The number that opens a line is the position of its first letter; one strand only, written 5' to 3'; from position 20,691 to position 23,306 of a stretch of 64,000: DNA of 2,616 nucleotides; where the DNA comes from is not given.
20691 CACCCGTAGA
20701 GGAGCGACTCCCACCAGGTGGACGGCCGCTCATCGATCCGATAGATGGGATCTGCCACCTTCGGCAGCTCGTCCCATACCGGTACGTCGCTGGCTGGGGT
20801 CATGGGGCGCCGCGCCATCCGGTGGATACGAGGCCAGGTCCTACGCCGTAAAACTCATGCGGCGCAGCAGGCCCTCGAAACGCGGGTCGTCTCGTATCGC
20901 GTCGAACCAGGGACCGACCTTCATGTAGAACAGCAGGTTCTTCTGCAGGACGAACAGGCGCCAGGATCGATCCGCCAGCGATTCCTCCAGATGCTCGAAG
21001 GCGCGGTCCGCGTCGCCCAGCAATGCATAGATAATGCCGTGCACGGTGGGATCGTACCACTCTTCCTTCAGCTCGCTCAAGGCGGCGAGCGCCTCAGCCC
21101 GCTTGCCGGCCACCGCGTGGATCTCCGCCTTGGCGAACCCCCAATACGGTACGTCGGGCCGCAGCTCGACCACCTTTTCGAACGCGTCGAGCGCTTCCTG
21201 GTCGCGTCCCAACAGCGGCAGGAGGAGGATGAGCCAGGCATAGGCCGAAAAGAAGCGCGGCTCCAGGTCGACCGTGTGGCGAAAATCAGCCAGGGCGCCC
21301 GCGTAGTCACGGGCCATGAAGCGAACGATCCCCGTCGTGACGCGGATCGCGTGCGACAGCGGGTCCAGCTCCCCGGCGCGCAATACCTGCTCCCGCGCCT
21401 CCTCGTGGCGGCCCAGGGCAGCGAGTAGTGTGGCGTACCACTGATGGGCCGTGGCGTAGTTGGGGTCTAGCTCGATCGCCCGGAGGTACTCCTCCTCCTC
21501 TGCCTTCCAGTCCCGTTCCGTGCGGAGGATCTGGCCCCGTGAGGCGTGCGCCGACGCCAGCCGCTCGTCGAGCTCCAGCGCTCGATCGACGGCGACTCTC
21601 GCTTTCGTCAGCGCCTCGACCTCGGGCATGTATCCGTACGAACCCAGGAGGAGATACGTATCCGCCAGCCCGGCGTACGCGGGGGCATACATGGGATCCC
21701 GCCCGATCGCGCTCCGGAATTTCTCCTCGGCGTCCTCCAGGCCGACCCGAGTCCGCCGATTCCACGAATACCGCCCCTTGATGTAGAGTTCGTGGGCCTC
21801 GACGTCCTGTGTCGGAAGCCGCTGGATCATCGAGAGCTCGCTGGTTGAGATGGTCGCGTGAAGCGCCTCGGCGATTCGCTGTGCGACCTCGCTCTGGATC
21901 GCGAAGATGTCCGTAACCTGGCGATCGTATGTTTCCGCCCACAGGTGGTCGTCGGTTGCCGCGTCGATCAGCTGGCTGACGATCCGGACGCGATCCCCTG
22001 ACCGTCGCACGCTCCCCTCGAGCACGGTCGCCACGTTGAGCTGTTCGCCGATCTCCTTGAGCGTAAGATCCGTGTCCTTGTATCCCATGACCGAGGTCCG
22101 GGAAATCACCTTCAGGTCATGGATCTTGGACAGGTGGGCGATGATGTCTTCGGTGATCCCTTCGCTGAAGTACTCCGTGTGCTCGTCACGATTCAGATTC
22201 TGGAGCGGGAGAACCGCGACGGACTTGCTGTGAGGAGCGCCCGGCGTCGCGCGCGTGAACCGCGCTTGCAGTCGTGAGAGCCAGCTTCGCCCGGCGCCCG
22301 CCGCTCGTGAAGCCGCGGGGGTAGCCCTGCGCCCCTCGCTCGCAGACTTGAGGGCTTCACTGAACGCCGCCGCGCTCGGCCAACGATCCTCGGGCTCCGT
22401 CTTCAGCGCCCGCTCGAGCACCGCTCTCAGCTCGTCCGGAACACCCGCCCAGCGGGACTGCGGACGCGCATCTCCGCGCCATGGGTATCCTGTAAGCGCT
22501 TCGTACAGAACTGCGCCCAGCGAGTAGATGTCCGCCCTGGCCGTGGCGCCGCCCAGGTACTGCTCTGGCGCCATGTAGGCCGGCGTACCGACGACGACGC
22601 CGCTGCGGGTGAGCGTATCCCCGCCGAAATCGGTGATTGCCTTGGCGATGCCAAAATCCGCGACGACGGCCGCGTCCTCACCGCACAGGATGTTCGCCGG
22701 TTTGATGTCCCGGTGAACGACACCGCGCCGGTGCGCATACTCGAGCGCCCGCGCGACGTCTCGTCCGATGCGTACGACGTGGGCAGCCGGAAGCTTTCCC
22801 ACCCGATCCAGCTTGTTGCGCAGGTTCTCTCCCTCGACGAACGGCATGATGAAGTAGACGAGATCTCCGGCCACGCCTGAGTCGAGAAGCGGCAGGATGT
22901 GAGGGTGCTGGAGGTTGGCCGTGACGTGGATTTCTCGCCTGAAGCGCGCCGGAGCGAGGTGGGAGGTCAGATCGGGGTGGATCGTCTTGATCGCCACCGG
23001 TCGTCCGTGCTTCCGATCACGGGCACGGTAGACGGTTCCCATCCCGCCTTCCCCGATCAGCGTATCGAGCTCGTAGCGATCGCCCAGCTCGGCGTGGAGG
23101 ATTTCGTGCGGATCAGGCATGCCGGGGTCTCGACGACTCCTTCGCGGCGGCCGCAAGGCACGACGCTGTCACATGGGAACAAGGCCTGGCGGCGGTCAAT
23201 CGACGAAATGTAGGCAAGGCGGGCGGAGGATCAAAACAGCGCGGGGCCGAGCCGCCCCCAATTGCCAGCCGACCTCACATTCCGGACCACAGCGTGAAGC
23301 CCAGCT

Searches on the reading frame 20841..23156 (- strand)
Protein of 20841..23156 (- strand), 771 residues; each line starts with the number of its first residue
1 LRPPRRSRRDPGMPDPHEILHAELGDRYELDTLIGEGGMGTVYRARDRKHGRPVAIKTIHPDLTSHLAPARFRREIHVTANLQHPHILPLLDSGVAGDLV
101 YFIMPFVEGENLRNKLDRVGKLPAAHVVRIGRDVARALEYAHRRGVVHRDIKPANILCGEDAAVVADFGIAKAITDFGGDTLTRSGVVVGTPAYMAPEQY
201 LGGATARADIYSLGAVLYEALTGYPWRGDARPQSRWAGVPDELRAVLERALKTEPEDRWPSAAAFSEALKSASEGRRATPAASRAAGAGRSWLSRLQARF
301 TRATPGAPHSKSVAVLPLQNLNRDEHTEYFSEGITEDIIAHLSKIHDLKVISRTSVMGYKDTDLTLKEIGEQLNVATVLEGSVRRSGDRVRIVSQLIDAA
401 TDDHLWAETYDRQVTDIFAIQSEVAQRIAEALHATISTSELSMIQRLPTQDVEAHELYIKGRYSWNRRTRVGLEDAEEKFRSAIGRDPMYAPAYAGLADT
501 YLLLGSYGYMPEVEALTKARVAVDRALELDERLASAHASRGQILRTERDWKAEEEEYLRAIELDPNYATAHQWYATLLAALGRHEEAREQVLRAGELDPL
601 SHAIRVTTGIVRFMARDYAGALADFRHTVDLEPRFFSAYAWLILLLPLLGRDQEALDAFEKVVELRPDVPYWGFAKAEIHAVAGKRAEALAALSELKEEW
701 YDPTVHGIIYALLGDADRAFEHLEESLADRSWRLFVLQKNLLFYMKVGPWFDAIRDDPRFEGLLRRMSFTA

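Call 62: search_protein_families(library=pfam, proteins=[window:20841-23156:-], max_evalue=0.00001)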
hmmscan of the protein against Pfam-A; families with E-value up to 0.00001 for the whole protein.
window:20841-23156:- (771 aa): 10 families
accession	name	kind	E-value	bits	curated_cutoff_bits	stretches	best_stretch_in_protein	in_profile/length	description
PF00069.31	Pkinase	-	5e-46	157.7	31.7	1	28-269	1-236/263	Protein kinase domain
PF07714.23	PK_Tyr_Ser-Thr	-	3.6e-29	102.3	23.1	1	30-222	3-199/258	Protein tyrosine and serine/threonine kinase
PF14559.12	TPR_19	-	9e-12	45.6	25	0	559-600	16-57/68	Tetratricopeptide repeat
PF13414.12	TPR_11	-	1.4e-11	44.3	26.8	0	555-581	15-41/42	TPR repeat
PF13431.12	TPR_17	-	4.4e-11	42.6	24.4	1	557-589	2-34/34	Tetratricopeptide repeat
PF07719.23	TPR_2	-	9.5e-11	41.4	27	0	568-599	1-32/34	Tetratricopeptide repeat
PF13181.12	TPR_8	-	2.3e-08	34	25.7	0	535-567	2-34/34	Tetratricopeptide repeat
PF13428.12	TPR_14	-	1.3e-07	32.1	23.5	0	570-605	3-38/44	Tetratricopeptide repeat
PF00515.34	TPR_1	-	2.3e-07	30.8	27.8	0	649-668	14-33/34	Tetratricopeptide repeat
PF13432.12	TPR_16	-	1.1e-06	29.4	32.7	0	615-670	10-65/65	Tetratricopeptide repeat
